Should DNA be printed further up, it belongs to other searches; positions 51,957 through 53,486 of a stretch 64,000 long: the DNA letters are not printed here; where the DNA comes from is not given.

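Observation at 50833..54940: Membrane glycosyltransferase-like / PAP2-like / glycosyltransferase-like gene trio of uncertain function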

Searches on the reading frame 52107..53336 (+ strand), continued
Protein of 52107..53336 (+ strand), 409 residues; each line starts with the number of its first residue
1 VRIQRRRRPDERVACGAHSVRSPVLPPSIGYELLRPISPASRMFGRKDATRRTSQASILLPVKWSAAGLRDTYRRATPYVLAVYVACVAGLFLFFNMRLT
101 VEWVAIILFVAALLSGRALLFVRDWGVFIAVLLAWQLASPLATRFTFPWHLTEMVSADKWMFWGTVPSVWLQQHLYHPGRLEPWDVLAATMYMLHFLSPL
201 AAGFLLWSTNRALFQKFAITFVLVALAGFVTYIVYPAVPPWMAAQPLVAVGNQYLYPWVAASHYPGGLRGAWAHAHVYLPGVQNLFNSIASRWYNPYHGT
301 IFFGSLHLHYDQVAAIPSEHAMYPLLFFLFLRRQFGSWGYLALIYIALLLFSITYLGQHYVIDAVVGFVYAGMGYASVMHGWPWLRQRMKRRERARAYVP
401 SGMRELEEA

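Call 28: search_protein_families(library=pfam, proteins=[L029:5782-6627:+, L029:6635-8296:-, L029:8266-9108:-, L029:9159-9938:+, L029:10808-11806:-, L029:11984-13492:-, L024:6558-8228:-, L024:8360-9244:+, L024:11004-12245:-, L024:12843-14081:-], max_evalue=0.01)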
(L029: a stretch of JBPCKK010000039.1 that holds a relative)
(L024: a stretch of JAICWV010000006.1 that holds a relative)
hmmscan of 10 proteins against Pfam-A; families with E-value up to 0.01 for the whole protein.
L029:5782-6627:+ (281 aa): 6 families
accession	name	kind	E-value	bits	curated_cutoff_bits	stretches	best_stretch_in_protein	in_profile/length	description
PF14748.11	P5CR_dimer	-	2.1e-22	79.8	25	1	170-274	1-105/105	Pyrroline-5-carboxylate reductase dimerisation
PF03807.23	F420_oxidored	-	7e-16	59.1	21.6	1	11-106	1-94/94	NADP oxidoreductase coenzyme F420-dependent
PF02153.23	PDH_N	-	2.8e-05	24.1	26.5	1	53-104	28-79/154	Prephenate dehydrogenase, nucleotide-binding domain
PF03446.21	NAD_binding_2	-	0.00014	22.4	21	1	11-102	1-91/161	NAD binding domain of 6-phosphogluconate dehydrogenase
PF02558.23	ApbA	-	0.0023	18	22.2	1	13-106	2-102/150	Ketopantoate reductase PanE/ApbA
PF01488.26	Shikimate_DH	-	0.0068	16.9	24.3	0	6-79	9-84/138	Shikimate / quinate 5-dehydrogenase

L029:6635-8296:- (553 aa): 1 family
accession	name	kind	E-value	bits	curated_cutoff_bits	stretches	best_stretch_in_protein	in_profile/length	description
PF02366.24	PMT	-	2.2e-07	31.1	22.7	1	117-230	81-198/245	Dolichyl-phosphate-mannose-protein mannosyltransferase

L029:8266-9108:- (280 aa): 9 families
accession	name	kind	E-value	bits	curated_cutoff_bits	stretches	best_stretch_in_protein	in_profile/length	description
PF13649.12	Methyltransf_25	-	1.4e-16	61.3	27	1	48-144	2-97/97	Methyltransferase domain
PF08242.18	Methyltransf_12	-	3.3e-14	53.9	30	1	48-146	1-98/98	Methyltransferase domain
PF08241.18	Methyltransf_11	-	6.7e-12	46.3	21.2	1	48-146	1-93/95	Methyltransferase domain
PF13847.12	Methyltransf_31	-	6.7e-12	45.7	27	1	46-146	6-107/145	Methyltransferase domain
PF13489.12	Methyltransf_23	-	1.1e-09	38.7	27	1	42-211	21-161/164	Methyltransferase domain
PF01209.24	Ubie_methyltran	-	1.3e-05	25.1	20.1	1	42-146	46-149/233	ubiE/COQ5 methyltransferase family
PF05175.20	MTS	-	4.8e-05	23.5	23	1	36-146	24-136/170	Methyltransferase small domain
PF01739.24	CheR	-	0.00037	20.4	27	0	45-91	33-84/195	CheR methyltransferase, SAM binding domain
PF01728.25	FtsJ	-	0.0056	17.1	24.1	1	43-88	21-62/181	FtsJ-like methyltransferase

L029:9159-9938:+ (259 aa): 3 families
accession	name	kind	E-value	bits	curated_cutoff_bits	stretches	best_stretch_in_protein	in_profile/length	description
PF13561.12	adh_short_C2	-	8.5e-53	179.8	27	1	16-249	1-235/236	Enoyl-(Acyl carrier protein) reductase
PF00106.31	adh_short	-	3e-48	164.4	26.6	1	12-203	3-193/195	short chain dehydrogenase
PF08659.16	KR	-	1.5e-19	71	22.6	1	10-176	1-166/180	KR domain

L029:10808-11806:- (332 aa): 1 family
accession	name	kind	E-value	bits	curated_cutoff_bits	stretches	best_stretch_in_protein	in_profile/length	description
PF00953.26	Glycos_transf_4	-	9.7e-35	120.4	27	1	26-192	3-158/160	Glycosyl transferase family 4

L029:11984-13492:- (502 aa): 4 families
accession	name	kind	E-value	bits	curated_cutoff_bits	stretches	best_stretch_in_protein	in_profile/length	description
PF03720.21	UDPG_MGDP_dh_C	-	3.5e-11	43.8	30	1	371-464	2-100/103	UDP-glucose/GDP-mannose dehydrogenase family, UDP binding domain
PF03721.20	UDPG_MGDP_dh_N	-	6.1e-10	39.4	27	1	61-240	4-181/187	UDP-glucose/GDP-mannose dehydrogenase family, NAD binding domain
PF00984.24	UDPG_MGDP_dh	-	3.7e-09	37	25.4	1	262-348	3-93/94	UDP-glucose/GDP-mannose dehydrogenase family, central domain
PF02826.25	2-Hacid_dh_C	-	0.00088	19.1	25.1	0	43-98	22-77/178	D-isomer specific 2-hydroxyacid dehydrogenase, NAD binding domain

L024:6558-8228:- (556 aa): 1 family
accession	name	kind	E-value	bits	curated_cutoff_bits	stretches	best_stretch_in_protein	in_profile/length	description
PF09594.16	GT87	-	0.0022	18.2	25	1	86-336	3-227/237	Glycosyltransferase family 87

L024:8360-9244:+ (294 aa): 0 families

L024:11004-12245:- (413 aa): 1 family
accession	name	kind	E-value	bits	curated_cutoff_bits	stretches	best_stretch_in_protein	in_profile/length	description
PF00953.26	Glycos_transf_4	-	1.2e-35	123.3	27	1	135-300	3-158/160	Glycosyl transferase family 4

L024:12843-14081:- (412 aa): 1 family
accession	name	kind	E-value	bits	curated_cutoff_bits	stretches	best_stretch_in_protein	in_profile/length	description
PF01075.23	Glyco_transf_9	-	8.8e-25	87.9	22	1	134-372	3-238/247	Glycosyltransferase family 9 (heptosyltransferase)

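Call 29: search_protein_families(library=pfam, proteins=[L038:7199-7981:+, L038:7965-8900:+, L038:8917-9837:-, L038:10864-12330:+, L038:12953-14107:-, L035:7962-9950:+, L035:10491-11915:+, L035:12121-13416:-, L037:7948-9972:+, L037:10785-12404:-], max_evalue=0.01)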
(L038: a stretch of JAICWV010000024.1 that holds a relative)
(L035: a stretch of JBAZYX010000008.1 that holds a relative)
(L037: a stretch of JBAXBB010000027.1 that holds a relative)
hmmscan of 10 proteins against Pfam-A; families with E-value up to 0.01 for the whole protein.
L038:7199-7981:+ (260 aa): 14 families
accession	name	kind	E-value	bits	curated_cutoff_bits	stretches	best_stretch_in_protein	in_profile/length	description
PF00005.33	ABC_tran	-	2.9e-33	115.8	25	1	23-164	1-136/137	ABC transporter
PF13401.12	AAA_22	-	1.3e-06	29.2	27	1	34-193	6-121/130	AAA domain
PF13304.12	AAA_21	-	8.3e-06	26.5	27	1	36-57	2-23/304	AAA domain, putative AbiEii toxin, Type IV TA system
PF13555.12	AAA_29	-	2.6e-05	24.3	27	1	28-70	17-58/61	P-loop containing region of AAA domain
PF13191.12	AAA_16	-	0.00017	22.6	32.6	1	19-61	8-52/167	AAA ATPase domain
PF09818.15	ABC_ATPase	-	0.00032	20.2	23.2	0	136-205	157-226/283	P-loop domain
PF20703.3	nSTAND1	-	0.00046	20.4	27.1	1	24-72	24-60/379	Novel STAND NTPase 1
PF13476.12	AAA_23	-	0.0025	18.9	27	1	25-54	12-40/201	AAA domain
PF03266.21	NTPase_1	-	0.0025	18.1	23.9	0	37-82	3-47/168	NTPase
PF25199.1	nSTAND_NTPase5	-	0.0038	17.5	34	1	31-54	39-62/145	Novel STAND NTPase 5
PF02463.25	SMC_N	-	0.004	17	40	0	32-68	23-67/220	RecF/RecN/SMC N terminal domain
PF13238.12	AAA_18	-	0.0043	17.9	29.4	0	37-96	2-44/128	AAA domain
PF00004.35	AAA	-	0.0079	17.1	21.2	0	38-91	3-38/131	ATPase family associated with various cellular activities (AAA)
PF00931.28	NB-ARC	-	0.008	15.9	23.5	0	18-54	3-39/248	NB-ARC domain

L038:7965-8900:+ (311 aa): 1 family
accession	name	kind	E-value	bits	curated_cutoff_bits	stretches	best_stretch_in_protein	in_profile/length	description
PF00528.27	BPD_transp_1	-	1.2e-18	68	26.4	1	100-302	5-180/184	Binding-protein-dependent transport system inner membrane component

L038:8917-9837:- (306 aa): 0 families

L038:10864-12330:+ (488 aa): 2 families
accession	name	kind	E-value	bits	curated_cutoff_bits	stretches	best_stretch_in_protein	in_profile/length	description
PF13231.12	PMT_2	-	3.1e-10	40.9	26.1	1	77-226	2-150/160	Dolichyl-phosphate-mannose-protein mannosyltransferase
PF02366.24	PMT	-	4.6e-09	36.6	22.7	1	63-217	49-214/245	Dolichyl-phosphate-mannose-protein mannosyltransferase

L038:12953-14107:- (384 aa): 0 families

L035:7962-9950:+ (662 aa): 0 families

L035:10491-11915:+ (474 aa): 0 families

L035:12121-13416:- (431 aa): 0 families

L037:7948-9972:+ (674 aa): 0 families

L037:10785-12404:- (539 aa): 1 family
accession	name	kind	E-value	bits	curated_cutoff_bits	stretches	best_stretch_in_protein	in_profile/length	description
PF00291.31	PALP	-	1.5e-40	139.9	35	1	195-518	3-294/295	Pyridoxal-phosphate dependent enzyme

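Call 31: search_solved_structures(query=A1, max_evalue=1, show_alignments=3)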
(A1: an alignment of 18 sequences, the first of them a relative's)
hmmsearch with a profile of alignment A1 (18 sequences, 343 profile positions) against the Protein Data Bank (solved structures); distinct sequences matched with E-value up to 1: 5.
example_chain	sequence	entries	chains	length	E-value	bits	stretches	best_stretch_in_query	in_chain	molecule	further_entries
9ivc_A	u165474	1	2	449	0.0001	24.6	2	247-319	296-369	Inositol phosphorylceramide synthase catalytic subunit AUR1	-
9vj3_A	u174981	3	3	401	0.00012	24.4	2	247-319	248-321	Inositol phosphorylceramide synthase catalytic subunit AUR1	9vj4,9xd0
5jki_A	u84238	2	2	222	0.093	14.9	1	255-313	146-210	Putative lipid phosphate phosphatase YodM | Phosphatidylglycerophosphatase B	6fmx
7sj3_B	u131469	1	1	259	0.67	12.1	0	8-80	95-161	G1/S-specific cyclin-D3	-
3g33_B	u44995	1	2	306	0.94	11.6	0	8-80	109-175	CCND3 protein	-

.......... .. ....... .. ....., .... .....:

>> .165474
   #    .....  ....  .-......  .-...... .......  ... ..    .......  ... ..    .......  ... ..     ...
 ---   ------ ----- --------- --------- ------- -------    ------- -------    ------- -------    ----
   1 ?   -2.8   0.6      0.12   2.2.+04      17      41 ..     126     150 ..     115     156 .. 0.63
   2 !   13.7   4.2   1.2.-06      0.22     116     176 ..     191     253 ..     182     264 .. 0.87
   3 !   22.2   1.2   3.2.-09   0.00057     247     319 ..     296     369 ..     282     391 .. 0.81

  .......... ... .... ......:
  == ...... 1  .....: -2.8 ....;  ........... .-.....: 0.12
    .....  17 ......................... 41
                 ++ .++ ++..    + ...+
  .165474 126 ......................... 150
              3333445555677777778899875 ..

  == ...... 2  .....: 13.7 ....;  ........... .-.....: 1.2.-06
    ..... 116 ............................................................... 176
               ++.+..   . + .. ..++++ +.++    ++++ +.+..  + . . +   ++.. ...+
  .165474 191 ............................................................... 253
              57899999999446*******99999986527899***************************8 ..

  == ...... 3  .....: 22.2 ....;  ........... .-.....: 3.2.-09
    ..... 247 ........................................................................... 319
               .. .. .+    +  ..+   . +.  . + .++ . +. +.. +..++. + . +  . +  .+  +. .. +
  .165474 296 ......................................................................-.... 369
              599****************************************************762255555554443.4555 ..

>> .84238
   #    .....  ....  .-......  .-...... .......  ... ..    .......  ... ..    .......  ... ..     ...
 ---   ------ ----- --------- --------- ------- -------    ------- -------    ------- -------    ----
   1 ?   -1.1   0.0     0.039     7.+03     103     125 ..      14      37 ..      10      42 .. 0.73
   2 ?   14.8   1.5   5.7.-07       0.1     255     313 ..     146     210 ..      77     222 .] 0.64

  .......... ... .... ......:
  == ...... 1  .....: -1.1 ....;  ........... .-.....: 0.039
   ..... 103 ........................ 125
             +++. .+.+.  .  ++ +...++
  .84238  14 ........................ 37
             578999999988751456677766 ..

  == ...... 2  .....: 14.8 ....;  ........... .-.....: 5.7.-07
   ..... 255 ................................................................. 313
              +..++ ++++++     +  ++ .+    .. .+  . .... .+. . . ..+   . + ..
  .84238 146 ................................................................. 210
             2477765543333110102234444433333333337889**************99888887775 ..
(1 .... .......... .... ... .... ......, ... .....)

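Call 48: predict_structure(alignment_id=A1)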
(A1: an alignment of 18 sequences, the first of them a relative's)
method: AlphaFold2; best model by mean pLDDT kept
length: 367 residues; sequences in the alignment: 18
mean_pLDDT: 74.8   pTM: 0.71
mean pLDDT of the five models: 74.8, 69.3, 64.9, 64.2, 63.4
residues with pLDDT >= 90: 80; 70-90: 162; 50-70: 81; < 50: 44
segments of 3 or more residues with pLDDT < 50: 1-3, 13-15, 17-23, 55-57, 252-272, 365-367
pLDDT, mean of each block of 10 residues (from residue 1): 51 48 60 74 70 54 66 73 74 63 58 85 90 88 88 77 86 89 80 72 82 84 92 88 73 41 39 65 91 92 92 88 90 96 91 61 48
secondary structure, 60 per line:
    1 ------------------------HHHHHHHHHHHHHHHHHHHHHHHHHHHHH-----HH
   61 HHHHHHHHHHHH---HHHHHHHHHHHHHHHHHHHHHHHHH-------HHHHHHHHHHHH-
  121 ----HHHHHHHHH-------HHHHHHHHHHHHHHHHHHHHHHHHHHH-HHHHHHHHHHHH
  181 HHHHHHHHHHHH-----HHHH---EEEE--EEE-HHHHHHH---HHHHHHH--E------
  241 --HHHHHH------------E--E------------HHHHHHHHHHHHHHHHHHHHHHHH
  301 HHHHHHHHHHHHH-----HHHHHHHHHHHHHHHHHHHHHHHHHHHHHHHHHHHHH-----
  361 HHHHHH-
elements in order: H25-53 H59-72 H76-100 H108-119 H125-133 H141-167 H169-192 H198-201 E205-208 E211-213 H215-221 H225-231 H243-248 H277-313 H319-355 H361-366
